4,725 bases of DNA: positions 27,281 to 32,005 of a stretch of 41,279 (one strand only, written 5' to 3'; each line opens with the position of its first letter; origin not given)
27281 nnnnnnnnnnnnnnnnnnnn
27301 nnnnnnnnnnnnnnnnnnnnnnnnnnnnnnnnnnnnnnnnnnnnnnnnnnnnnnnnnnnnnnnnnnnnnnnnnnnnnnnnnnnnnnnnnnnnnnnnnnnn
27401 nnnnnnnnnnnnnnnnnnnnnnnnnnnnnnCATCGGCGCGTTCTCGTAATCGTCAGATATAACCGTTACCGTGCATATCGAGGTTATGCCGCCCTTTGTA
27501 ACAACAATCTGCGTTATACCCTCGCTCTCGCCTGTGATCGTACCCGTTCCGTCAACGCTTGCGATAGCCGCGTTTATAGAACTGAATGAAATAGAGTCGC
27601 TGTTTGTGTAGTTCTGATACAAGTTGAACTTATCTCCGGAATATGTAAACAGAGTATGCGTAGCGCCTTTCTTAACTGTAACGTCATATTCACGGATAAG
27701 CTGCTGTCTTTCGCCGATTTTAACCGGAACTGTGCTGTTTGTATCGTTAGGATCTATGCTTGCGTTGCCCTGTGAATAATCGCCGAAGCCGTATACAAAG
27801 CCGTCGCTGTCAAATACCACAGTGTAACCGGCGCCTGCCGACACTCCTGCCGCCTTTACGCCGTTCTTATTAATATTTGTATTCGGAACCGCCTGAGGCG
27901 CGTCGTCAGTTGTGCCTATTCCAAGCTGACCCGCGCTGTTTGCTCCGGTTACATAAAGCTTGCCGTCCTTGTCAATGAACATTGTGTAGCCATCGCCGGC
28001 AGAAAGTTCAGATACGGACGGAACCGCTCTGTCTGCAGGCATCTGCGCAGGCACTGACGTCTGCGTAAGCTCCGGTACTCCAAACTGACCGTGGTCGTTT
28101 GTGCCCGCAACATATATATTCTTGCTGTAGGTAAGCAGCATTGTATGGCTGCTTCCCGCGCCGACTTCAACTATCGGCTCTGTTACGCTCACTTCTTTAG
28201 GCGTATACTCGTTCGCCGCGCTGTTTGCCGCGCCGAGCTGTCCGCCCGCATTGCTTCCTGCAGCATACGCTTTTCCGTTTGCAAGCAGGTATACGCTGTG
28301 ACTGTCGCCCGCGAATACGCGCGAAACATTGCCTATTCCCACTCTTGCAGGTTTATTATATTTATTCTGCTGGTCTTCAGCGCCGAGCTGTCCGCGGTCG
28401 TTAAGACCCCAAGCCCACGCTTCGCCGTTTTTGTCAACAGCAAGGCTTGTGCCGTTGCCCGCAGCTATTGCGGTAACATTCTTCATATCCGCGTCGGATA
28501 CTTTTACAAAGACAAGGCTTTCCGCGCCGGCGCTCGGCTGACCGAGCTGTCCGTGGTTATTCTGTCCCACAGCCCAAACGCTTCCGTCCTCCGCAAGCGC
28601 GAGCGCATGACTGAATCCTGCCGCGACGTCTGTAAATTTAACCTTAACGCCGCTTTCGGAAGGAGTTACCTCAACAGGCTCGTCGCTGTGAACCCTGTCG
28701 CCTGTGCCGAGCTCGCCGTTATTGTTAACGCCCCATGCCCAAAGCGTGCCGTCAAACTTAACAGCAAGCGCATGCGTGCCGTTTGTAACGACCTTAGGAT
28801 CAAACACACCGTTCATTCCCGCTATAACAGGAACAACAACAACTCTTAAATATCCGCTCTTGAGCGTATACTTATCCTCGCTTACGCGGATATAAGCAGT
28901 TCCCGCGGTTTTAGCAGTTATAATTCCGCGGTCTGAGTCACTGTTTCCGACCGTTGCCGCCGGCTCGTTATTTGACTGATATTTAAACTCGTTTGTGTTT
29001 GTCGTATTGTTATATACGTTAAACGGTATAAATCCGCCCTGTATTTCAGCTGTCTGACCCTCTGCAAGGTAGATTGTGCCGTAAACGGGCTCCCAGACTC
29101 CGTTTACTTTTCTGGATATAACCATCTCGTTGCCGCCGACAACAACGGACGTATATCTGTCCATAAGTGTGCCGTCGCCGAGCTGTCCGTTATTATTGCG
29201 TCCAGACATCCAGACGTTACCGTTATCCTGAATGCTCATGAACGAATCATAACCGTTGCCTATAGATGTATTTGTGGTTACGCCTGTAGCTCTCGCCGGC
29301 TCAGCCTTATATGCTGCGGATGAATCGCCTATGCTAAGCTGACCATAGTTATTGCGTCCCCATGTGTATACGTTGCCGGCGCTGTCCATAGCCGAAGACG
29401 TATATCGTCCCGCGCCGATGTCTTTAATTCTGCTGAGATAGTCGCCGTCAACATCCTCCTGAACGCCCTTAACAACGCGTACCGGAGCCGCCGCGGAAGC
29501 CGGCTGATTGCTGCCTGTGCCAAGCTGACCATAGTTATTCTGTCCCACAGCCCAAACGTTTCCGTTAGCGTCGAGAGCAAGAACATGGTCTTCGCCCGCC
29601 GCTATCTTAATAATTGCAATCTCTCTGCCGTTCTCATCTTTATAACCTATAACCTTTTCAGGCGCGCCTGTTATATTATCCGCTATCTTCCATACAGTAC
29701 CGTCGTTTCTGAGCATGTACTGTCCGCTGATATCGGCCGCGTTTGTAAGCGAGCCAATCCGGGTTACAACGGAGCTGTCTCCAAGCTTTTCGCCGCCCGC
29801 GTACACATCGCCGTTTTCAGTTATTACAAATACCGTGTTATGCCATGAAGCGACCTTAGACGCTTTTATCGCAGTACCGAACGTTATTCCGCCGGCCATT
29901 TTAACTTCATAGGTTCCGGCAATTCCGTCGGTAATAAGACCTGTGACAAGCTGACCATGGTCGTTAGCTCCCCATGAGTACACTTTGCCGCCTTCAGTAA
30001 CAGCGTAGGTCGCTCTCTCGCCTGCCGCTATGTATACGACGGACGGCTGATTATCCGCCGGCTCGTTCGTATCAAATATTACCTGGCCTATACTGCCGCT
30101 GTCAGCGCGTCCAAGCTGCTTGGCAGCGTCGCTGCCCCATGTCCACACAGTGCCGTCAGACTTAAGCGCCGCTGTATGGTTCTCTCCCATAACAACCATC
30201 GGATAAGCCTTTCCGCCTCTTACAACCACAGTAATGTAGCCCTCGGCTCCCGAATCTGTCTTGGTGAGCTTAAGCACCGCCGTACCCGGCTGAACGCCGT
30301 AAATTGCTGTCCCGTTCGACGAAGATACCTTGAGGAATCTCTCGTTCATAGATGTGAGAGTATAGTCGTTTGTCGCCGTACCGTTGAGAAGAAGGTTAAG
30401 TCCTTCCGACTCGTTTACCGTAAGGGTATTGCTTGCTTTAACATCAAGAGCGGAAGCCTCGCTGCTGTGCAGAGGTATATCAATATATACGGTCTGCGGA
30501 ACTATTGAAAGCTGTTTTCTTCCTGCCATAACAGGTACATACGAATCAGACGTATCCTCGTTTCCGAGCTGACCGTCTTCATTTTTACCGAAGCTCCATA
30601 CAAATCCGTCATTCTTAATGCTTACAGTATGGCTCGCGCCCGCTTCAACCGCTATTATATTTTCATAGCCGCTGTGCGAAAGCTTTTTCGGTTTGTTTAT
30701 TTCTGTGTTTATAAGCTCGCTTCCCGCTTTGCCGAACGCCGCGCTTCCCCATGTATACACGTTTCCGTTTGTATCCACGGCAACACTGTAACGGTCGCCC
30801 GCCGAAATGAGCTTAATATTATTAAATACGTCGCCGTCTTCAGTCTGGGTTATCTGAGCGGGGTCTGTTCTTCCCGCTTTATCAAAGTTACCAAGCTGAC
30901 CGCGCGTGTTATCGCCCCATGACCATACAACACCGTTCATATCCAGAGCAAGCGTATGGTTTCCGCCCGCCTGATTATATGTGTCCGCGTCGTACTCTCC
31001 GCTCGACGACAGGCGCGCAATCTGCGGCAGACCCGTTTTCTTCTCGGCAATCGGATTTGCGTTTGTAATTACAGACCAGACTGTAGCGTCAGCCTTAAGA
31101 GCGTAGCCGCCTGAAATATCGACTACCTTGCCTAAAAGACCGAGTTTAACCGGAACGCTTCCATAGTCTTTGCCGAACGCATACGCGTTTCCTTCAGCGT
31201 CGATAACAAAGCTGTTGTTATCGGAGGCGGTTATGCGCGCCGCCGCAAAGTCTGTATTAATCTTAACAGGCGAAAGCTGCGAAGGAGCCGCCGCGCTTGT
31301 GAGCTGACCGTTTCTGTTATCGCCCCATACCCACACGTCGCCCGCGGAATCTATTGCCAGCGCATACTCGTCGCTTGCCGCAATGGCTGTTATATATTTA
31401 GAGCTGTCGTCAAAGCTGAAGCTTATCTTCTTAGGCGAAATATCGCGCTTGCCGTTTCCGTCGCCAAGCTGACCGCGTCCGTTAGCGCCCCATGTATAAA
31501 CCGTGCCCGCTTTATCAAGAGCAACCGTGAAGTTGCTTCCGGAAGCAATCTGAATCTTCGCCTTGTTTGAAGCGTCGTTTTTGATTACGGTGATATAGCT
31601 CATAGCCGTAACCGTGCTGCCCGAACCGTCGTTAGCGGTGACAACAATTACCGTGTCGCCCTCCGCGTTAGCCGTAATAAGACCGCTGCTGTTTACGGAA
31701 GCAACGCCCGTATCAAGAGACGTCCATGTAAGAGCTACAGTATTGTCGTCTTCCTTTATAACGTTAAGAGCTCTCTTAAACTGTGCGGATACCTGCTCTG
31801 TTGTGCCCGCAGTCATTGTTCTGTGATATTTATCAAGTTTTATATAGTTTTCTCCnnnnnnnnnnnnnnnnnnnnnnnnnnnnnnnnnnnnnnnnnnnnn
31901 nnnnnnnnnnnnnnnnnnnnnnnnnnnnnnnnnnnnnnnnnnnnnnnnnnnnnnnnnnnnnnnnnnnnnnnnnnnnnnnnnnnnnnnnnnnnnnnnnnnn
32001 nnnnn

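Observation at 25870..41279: Ten consecutive Big_2 + seven-bladed RCC1-like propeller modules (about 70 blades) in one polypeptide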

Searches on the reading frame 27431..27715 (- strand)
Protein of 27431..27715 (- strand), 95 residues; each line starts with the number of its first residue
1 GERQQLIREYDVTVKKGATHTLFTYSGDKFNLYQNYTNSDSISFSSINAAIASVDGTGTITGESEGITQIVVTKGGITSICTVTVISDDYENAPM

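Call 21: search_protein_families(library=pfam, proteins=[window:27431-27715:-], max_evalue=1)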
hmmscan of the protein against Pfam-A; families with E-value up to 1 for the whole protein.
window:27431-27715:- (95 aa): 4 families
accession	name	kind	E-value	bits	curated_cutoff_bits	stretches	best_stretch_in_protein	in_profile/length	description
PF02368.24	Big_2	-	3.1e-06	27.5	22.8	1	12-76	12-70/79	Bacterial Ig-like domain (group 2)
PF21602.3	GldM_3rd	-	0.0052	17.5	25.2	1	32-87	12-65/82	GldM third domain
PF22182.2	DUF6945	-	0.063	13.8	28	1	19-57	21-59/83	Domain of unknown function (DUF6945)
PF21461.3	HL_N-beta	-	0.14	12.4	27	1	48-77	20-48/57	Hyaluronate lyase, N-terminal beta-sheet domain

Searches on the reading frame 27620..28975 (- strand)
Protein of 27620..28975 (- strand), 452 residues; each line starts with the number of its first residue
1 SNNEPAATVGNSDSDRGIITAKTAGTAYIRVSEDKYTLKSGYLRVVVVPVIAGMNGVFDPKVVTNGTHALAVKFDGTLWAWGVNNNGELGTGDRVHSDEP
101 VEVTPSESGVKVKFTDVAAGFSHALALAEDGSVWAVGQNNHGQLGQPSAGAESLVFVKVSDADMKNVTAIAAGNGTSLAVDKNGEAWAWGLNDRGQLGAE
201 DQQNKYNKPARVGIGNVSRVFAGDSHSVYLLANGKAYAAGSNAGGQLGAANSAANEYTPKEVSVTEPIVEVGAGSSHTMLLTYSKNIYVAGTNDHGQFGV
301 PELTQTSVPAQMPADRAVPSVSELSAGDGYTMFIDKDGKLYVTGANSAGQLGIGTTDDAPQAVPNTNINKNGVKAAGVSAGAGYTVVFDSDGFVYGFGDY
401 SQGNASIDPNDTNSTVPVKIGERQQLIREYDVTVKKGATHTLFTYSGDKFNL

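Call 7: search_protein_families(library=pfam, proteins=[window:27620-28975:-], max_evalue=0.01)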
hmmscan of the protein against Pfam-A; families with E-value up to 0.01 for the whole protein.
window:27620-28975:- (452 aa): 6 families
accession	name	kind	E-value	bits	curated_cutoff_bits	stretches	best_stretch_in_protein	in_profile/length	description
PF25390.1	WD40_RLD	-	2.5e-86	290.7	150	2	59-363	35-345/363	RCC1-like domain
PF00415.24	RCC1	-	1.6e-58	195.5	21.7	6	75-127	1-50/50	Regulator of chromosome condensation (RCC1) repeat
PF13540.12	RCC1_2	-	4e-49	163.7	22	6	115-143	2-30/30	Regulator of chromosome condensation (RCC1) repeat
PF25384.1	Alsin_RLD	-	1.9e-14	54.2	100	1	74-147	240-310/405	Alsin RCC1-like domain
PF13953.12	PapC_C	-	0.00053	20.2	27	0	325-357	19-52/66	PapC C-terminal domain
PF07494.17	Reg_prop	-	0.005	17.3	20.4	0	330-344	8-22/24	Two component regulator propeller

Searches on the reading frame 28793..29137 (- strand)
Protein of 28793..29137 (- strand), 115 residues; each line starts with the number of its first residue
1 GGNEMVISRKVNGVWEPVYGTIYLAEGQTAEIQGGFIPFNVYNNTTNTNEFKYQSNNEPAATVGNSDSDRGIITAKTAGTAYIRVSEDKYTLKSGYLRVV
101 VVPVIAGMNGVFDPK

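Call 21: search_protein_families(library=pfam, proteins=[window:28793-29137:-], max_evalue=1)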
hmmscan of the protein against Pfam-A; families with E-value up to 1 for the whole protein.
window:28793-29137:- (115 aa): 4 families
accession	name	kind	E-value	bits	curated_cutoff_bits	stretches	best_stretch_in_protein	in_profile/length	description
PF02368.24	Big_2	-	0.0014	19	22.8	1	29-88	19-69/79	Bacterial Ig-like domain (group 2)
PF21461.3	HL_N-beta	-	0.0053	17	27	1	46-93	9-51/57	Hyaluronate lyase, N-terminal beta-sheet domain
PF22359.2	Big-like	-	0.07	13.8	27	1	68-86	16-34/48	Bacterial Ig-like domain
PF22512.1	Csa_translocation_dom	-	0.079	13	27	1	14-40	11-35/44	Colicin S4 translocation domain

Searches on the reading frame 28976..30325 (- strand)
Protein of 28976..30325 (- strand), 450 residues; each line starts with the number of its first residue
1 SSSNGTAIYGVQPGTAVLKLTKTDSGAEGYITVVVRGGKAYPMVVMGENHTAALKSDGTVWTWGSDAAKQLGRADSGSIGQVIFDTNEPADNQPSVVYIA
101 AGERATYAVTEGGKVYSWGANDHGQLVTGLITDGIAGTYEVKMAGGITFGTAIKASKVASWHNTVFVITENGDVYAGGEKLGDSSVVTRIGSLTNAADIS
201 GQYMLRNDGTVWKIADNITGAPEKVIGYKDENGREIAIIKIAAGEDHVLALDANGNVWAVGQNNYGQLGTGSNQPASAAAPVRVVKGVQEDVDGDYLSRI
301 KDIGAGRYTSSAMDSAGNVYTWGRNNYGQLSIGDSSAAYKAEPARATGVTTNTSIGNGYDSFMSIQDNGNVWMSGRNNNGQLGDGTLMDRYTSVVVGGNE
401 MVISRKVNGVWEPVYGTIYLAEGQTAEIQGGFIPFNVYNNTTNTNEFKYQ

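Call 7: search_protein_families(library=pfam, proteins=[window:28976-30325:-], max_evalue=0.01)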
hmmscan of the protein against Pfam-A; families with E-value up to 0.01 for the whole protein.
window:28976-30325:- (450 aa): 4 families
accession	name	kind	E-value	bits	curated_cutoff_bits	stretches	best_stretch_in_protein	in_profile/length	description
PF25390.1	WD40_RLD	-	3.3e-56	191.6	150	1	44-395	36-344/363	RCC1-like domain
PF13540.12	RCC1_2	-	5e-40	134.7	22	4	238-267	1-30/30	Regulator of chromosome condensation (RCC1) repeat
PF00415.24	RCC1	-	7.3e-34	116.5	21.7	4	254-312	1-49/50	Regulator of chromosome condensation (RCC1) repeat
PF25384.1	Alsin_RLD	-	3.9e-08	33.4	100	0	95-128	276-309/405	Alsin RCC1-like domain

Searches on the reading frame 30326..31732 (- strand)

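Call 7: search_protein_families(library=pfam, proteins=[window:30326-31732:-], max_evalue=0.01)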
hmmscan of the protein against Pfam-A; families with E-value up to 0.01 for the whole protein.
window:30326-31732:- (469 aa): 6 families
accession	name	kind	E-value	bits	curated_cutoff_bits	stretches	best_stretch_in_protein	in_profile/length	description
PF25390.1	WD40_RLD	-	1.6e-62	212.4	150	2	255-397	38-286/363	RCC1-like domain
PF00415.24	RCC1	-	2.5e-47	159.7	21.7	5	266-319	1-50/50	Regulator of chromosome condensation (RCC1) repeat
PF13540.12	RCC1_2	-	8.3e-43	143.6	22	5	60-88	2-30/30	Regulator of chromosome condensation (RCC1) repeat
PF25384.1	Alsin_RLD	-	9.4e-10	38.8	100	0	325-397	244-315/405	Alsin RCC1-like domain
PF02368.24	Big_2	-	1.1e-05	25.8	22.8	1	2-40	37-75/79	Bacterial Ig-like domain (group 2)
PF06739.17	SBBP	-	0.0041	17.5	20.5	0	315-330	16-31/38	Beta-propeller repeat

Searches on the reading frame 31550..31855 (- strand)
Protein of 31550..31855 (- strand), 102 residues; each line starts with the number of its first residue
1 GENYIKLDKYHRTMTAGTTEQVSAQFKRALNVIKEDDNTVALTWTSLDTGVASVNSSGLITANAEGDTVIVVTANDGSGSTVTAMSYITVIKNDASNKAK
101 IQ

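Call 21: search_protein_families(library=pfam, proteins=[window:31550-31855:-], max_evalue=1)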
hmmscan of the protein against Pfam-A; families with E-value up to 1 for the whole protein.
window:31550-31855:- (102 aa): 6 families
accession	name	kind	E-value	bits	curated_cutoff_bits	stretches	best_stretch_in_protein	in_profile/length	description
PF02368.24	Big_2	-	1.2e-07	32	22.8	1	13-81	13-75/79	Bacterial Ig-like domain (group 2)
PF17963.7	Big_9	-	0.0009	20.5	23.6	1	17-89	12-89/89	Bacterial Ig domain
PF21461.3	HL_N-beta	-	0.016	15.5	27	1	48-78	20-48/57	Hyaluronate lyase, N-terminal beta-sheet domain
PF22359.2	Big-like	-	0.028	15.1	27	1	42-72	3-33/48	Bacterial Ig-like domain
PF14041.11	Lipoprotein_21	-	0.088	13.4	25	1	10-58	30-76/87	LppP/LprE lipoprotein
PF23241.1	HAT_PRP39_C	-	0.22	12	33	1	9-51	64-106/139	PRP39 C-terminal HAT repeat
